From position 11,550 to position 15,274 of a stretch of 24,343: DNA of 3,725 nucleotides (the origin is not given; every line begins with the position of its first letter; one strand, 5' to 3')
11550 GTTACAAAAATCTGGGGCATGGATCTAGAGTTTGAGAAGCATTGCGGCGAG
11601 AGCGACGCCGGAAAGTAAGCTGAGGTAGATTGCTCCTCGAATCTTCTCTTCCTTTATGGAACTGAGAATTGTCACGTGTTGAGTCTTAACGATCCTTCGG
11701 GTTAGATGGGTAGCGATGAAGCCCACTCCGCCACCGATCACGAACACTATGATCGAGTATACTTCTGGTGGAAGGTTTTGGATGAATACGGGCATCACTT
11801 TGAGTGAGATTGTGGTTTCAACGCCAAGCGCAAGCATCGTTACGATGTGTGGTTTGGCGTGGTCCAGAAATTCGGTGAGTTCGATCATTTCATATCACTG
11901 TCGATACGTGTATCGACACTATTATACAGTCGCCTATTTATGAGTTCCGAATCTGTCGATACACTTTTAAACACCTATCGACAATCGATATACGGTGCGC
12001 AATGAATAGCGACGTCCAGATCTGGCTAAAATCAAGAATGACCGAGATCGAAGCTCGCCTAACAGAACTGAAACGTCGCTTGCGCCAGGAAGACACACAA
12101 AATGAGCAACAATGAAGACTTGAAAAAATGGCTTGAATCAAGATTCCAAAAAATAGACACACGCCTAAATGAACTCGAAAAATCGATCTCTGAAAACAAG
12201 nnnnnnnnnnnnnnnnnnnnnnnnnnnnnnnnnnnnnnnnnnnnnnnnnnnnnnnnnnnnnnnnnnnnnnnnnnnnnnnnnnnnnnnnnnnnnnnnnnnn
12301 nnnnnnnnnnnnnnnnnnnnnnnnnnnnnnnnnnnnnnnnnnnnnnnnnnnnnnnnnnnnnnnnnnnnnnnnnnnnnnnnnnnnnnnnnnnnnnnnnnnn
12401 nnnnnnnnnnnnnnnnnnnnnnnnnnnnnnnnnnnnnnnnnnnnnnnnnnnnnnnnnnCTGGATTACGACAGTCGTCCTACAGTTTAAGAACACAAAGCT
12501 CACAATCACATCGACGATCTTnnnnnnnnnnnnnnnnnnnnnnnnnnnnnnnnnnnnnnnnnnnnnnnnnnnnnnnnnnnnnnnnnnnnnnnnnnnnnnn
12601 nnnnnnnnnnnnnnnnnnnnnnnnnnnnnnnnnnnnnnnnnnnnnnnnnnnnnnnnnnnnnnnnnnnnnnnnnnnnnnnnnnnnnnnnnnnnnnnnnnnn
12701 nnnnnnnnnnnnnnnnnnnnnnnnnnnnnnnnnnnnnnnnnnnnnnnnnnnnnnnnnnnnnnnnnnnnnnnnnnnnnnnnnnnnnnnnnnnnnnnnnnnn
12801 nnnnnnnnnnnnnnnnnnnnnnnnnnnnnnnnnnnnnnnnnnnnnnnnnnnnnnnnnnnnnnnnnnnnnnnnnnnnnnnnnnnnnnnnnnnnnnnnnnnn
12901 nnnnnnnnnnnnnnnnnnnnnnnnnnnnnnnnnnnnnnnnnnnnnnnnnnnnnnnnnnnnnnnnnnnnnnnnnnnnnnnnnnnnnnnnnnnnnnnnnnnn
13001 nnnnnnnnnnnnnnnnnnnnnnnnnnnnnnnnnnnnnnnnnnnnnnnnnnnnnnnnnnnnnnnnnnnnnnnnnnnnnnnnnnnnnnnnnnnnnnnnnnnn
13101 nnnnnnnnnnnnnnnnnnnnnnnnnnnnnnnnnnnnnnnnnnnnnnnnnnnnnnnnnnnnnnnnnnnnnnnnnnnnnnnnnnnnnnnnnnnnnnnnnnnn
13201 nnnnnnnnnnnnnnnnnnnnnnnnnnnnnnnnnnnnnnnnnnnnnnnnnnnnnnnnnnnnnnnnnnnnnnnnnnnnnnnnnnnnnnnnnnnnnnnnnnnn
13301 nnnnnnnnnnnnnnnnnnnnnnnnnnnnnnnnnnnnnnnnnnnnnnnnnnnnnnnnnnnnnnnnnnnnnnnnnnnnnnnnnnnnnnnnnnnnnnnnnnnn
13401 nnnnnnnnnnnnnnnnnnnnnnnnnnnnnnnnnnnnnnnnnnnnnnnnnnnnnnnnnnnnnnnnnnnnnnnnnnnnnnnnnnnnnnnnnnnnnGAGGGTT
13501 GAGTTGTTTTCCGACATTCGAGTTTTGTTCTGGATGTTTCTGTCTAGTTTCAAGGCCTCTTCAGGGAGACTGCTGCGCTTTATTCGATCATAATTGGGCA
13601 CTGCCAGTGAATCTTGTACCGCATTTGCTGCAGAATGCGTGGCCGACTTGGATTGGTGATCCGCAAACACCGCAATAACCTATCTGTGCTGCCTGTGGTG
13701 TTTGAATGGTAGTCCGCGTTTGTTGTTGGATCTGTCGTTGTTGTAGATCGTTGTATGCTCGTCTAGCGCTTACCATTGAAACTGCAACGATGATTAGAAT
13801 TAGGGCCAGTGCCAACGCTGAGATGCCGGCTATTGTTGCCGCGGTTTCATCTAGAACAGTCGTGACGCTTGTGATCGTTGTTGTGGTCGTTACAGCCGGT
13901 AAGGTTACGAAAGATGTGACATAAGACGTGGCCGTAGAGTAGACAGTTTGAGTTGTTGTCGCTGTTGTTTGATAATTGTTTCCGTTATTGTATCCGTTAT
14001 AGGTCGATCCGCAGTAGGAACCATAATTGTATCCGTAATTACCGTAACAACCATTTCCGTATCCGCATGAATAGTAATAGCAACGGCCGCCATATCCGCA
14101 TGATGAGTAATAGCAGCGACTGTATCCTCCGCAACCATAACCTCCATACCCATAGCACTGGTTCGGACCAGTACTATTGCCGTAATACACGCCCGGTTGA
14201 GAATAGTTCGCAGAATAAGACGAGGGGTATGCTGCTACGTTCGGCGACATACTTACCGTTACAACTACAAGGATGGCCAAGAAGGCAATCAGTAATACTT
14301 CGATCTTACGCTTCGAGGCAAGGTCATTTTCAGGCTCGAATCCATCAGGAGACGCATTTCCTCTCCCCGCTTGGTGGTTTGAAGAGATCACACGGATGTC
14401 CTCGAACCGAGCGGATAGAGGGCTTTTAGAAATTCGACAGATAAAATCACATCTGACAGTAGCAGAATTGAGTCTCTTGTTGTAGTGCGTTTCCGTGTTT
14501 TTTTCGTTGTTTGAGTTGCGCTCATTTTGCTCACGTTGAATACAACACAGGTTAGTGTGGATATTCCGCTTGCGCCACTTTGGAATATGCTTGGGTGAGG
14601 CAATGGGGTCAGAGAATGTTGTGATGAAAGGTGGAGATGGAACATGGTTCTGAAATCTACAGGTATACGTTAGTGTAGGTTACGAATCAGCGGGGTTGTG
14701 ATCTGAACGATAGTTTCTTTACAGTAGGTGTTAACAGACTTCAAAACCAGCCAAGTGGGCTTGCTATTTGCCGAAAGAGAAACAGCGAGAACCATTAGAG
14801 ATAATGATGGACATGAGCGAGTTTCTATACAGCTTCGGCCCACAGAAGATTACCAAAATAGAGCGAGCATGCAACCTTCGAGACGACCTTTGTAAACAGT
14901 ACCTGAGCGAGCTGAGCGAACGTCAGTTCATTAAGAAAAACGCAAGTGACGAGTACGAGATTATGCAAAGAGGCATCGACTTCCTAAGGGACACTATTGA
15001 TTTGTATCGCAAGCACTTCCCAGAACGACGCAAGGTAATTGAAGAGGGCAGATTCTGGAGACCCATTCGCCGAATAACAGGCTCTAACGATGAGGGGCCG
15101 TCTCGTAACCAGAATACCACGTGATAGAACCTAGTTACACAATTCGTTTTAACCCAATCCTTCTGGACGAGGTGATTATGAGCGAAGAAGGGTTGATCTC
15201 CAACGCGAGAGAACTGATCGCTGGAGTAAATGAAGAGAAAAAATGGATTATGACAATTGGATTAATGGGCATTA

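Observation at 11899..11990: Four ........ half-sites placed on two divergent TATA promoters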

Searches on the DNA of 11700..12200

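Call 60: search_rna_families(source=window, start=11700, end=12200, threshold=evalue, max_evalue=1)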
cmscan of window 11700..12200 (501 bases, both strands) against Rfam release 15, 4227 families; matches with E-value up to 1: 0.
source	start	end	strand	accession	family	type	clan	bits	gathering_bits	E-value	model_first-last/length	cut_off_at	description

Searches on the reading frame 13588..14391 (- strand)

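Call 9: search_protein_families(library=pfam, proteins=[window:13588-14391:-], max_evalue=0.1)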
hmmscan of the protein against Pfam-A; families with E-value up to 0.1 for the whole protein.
window:13588-14391:- (267 aa): 12 families
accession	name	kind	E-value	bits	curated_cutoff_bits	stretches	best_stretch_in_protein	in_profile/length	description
PF13240.11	Zn_Ribbon_1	-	0.00012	22.2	25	1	239-260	1-22/23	zinc-ribbon domain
PF03824.22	NicO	-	0.00052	19.9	27.7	1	144-228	39-123/287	High-affinity nickel-transport protein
PF12773.13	DZR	-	0.0017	18.9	27.3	1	240-258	15-45/45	Double zinc ribbon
PF07172.16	GRP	-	0.0052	17.8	30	0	194-242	6-55/90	Glycine rich protein family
PF09889.16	DUF2116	-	0.018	15.4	26.8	1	240-262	6-29/59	Probable treble clef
PF20136.4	DUF6526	-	0.028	14.9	23.7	1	158-226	15-81/145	Family of unknown function (DUF6526)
PF13248.11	Zn_ribbon_3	-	0.031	14.2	27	1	240-261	5-26/26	zinc-ribbon domain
PF18912.6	DZR_2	-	0.04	14.2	27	1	237-261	21-46/56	Double zinc ribbon domain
PF18978.5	DUF5714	-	0.043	13.8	26.2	1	199-253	35-88/173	Family of unknown function (DUF5714)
PF25184.1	YxzE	-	0.059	14.8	40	0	33-89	5-63/65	YxzE-like putative bacteriocin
PF13800.11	Sigma_reg_N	-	0.061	14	26.3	0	190-230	15-55/91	Sigma factor regulator N-terminal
PF15330.11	SIT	-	0.071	14.1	27.6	0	193-243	7-59/114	SHP2-interacting transmembrane adaptor protein, SIT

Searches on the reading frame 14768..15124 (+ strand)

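Call 9: search_protein_families(library=pfam, proteins=[window:14768-15124:+], max_evalue=0.1)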
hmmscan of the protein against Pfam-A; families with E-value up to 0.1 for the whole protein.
window:14768-15124:+ (118 aa): 4 families
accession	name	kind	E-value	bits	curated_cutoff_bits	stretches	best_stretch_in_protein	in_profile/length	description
PF14947.12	HTH_45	-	6e-10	39.4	25.5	1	7-76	2-69/77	Winged helix-turn-helix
PF25166.1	CoiA_C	-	0.041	14.2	21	1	14-67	81-137/149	Competence protein CoiA, C-terminal domain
PF09202.17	Rio2_N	-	0.058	14.1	27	1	29-73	28-74/82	Rio2, N-terminal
PF09857.14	YjhX_toxin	-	0.069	13.5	27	0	28-78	33-83/85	Putative toxin of bacterial toxin-antitoxin pair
